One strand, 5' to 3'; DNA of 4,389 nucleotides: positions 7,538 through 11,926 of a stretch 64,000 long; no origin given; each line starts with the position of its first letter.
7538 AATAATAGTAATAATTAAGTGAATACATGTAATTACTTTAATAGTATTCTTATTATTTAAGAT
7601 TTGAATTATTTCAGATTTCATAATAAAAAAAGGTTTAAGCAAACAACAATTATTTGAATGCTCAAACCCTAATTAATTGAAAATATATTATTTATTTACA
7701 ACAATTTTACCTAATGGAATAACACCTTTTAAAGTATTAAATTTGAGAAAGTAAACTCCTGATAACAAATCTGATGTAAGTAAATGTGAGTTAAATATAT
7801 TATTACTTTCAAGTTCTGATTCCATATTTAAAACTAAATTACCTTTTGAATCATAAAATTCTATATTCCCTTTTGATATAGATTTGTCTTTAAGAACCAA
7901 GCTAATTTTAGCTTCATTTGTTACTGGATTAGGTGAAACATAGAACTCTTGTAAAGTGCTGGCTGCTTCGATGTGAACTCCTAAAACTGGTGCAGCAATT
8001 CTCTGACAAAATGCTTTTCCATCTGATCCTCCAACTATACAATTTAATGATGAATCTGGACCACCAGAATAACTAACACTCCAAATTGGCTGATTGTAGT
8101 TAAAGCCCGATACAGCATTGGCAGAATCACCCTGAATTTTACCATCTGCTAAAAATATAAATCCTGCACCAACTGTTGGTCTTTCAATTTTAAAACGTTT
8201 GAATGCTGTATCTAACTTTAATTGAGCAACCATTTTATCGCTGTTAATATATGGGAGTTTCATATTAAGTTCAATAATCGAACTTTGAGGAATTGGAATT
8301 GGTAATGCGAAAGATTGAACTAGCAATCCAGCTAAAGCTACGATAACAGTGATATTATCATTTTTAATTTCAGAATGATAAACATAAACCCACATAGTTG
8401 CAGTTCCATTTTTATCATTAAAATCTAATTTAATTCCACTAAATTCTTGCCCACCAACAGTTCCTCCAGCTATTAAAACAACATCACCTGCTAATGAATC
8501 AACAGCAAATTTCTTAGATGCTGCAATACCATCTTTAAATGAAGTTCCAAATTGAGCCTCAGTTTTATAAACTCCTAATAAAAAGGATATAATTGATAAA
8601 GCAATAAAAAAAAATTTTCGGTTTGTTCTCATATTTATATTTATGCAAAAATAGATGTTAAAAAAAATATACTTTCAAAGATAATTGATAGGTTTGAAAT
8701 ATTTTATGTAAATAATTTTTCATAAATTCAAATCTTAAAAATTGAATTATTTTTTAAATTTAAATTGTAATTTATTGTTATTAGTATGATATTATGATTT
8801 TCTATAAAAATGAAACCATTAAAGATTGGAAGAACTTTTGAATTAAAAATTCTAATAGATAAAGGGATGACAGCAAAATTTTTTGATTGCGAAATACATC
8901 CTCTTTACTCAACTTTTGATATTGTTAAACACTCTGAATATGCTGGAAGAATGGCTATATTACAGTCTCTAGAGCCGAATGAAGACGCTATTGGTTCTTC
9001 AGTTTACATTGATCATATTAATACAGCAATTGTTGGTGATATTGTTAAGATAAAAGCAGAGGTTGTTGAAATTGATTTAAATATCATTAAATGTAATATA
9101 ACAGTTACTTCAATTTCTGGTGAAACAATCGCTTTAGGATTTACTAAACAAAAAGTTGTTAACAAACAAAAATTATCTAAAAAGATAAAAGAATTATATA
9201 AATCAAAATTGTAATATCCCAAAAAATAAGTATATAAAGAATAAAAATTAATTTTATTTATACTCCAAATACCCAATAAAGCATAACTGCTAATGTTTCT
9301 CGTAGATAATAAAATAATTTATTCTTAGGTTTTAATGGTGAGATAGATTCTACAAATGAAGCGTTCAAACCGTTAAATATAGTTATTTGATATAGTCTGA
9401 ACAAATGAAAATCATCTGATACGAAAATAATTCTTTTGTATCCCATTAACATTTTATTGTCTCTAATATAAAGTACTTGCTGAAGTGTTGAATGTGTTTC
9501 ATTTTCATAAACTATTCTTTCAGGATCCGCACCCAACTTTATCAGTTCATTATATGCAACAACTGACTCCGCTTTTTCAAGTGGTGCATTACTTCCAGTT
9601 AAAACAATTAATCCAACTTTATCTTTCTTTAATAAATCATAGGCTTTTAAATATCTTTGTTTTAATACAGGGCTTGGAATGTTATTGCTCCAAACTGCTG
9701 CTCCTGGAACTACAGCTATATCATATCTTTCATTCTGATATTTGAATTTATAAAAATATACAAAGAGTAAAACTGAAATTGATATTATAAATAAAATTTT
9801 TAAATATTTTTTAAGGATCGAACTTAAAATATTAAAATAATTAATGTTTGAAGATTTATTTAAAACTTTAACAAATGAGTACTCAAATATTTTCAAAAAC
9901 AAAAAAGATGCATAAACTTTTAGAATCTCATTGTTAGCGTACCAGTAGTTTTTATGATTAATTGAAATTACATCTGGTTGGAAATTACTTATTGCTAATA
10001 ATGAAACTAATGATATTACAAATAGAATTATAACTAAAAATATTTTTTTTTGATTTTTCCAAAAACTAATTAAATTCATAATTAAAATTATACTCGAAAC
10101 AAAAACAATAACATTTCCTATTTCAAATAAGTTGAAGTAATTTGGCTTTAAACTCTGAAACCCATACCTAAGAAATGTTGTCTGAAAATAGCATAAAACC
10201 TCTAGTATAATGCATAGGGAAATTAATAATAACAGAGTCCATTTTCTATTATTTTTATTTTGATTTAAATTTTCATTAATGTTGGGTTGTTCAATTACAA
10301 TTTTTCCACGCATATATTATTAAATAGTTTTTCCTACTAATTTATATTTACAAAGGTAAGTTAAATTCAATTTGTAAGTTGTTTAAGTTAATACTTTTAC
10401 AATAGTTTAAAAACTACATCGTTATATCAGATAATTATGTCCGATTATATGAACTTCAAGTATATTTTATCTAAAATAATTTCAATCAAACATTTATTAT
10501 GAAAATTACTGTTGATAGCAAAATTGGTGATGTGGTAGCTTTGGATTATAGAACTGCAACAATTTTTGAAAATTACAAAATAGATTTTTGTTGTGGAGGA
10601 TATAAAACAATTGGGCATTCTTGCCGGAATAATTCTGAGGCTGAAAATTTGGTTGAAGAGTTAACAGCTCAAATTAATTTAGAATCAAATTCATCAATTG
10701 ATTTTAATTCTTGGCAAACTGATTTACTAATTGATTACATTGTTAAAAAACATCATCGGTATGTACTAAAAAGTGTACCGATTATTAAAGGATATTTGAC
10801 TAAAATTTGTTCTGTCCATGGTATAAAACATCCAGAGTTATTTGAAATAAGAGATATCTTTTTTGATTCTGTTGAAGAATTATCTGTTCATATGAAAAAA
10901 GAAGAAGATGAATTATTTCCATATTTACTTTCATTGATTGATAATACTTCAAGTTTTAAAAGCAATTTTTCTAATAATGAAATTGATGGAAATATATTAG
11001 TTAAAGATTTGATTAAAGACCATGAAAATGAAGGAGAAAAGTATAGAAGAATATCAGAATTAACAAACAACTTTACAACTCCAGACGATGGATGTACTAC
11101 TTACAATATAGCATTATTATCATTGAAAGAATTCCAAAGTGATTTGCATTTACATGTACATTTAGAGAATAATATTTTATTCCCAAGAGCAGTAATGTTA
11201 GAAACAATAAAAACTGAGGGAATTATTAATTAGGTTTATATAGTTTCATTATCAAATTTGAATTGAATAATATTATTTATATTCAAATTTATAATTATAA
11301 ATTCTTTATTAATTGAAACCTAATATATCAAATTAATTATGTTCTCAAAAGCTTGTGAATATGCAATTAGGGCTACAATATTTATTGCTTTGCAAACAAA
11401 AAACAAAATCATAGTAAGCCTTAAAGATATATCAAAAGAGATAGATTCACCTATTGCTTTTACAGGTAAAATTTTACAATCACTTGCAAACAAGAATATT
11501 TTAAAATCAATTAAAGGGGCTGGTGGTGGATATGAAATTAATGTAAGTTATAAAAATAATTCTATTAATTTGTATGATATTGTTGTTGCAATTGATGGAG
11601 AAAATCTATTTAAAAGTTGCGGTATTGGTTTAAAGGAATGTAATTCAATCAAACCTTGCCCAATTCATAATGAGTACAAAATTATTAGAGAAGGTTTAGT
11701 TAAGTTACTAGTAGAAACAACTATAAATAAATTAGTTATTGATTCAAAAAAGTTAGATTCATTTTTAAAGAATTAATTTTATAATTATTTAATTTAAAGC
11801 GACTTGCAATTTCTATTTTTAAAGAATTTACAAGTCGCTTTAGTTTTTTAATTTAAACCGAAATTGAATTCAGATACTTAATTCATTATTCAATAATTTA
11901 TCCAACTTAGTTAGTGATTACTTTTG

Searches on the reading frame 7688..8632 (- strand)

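Call 68: search_protein_families(library=pfam, proteins=[window:7688-8632:-], max_evalue=0.00001)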
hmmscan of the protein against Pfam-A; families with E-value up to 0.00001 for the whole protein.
window:7688-8632:- (314 aa): 1 family
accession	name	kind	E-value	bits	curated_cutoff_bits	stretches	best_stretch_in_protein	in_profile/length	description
PF18962.6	Por_Secre_tail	-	3.8e-09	37.1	27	1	233-311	2-74/75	Secretion system C-terminal sorting domain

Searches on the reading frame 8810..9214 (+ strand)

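Call 68: search_protein_families(library=pfam, proteins=[window:8810-9214:+], max_evalue=0.00001)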
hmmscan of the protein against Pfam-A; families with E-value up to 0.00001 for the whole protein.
window:8810-9214:+ (134 aa): 1 family
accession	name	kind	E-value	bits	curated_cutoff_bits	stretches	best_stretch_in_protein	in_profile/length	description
PF22636.2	FlK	-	3.2e-20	72.6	27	1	17-120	2-103/103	Fluoroacetyl-CoA-specific thioesterase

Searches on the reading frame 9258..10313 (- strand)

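Call 16: search_protein_families(library=pfam, proteins=[window:9258-10313:-], max_evalue=0.001)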
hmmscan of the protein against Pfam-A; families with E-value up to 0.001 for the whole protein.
window:9258-10313:- (351 aa): 1 family
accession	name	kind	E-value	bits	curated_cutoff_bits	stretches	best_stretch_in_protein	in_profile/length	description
PF02698.23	DUF218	-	4.6e-14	52.9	27.6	1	198-311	1-100/133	DUF218 domain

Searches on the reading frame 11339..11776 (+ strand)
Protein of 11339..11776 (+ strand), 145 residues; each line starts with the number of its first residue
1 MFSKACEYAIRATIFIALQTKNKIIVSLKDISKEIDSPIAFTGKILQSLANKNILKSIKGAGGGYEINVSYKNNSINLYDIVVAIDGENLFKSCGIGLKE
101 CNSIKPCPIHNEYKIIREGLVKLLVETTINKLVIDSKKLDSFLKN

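Call 16: search_protein_families(library=pfam, proteins=[window:11339-11776:+], max_evalue=0.001)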
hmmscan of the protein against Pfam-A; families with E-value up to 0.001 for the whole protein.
window:11339-11776:+ (145 aa): 1 family
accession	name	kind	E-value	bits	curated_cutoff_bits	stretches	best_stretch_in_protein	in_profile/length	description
PF02082.26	Rrf2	-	7.3e-21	75.1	30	1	3-133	2-130/132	Iron-dependent Transcriptional regulator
